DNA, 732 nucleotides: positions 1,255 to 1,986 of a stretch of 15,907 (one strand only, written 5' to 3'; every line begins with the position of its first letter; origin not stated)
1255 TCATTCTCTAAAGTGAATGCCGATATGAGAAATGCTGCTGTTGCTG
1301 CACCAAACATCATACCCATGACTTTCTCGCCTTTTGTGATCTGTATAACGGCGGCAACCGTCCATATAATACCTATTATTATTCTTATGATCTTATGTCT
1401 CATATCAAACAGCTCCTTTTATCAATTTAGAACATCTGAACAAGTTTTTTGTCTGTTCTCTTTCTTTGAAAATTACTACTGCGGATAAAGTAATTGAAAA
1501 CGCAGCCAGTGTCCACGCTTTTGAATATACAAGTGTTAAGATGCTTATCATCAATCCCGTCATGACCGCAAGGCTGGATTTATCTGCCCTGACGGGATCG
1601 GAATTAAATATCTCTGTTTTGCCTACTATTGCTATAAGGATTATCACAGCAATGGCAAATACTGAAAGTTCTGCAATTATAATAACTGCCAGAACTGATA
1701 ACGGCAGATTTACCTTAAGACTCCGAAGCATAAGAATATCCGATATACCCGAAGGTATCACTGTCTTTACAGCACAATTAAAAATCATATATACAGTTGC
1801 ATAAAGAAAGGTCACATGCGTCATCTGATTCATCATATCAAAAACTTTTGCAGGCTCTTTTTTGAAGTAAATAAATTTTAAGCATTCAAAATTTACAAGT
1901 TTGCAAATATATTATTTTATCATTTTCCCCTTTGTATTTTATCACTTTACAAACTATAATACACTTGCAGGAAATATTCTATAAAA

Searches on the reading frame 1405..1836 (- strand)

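Call 28: search_protein_families(library=pfam, proteins=[window:1405-1836:-], max_evalue=0.01)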
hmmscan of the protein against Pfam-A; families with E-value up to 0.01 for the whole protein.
window:1405-1836:- (143 aa): 0 families

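Call 31: search_protein_families(library=ncbifam, proteins=[window:1405-1836:-], max_evalue=0.01)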
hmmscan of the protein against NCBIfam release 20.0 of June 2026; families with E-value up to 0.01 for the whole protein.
window:1405-1836:- (143 aa): 1 family
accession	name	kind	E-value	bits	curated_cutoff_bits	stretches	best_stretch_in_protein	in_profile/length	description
NF004745.0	PRK06076.1-6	equivalog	0.0022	17.3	450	1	8-61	281-336/341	NADH-quinone oxidoreductase subunit NuoH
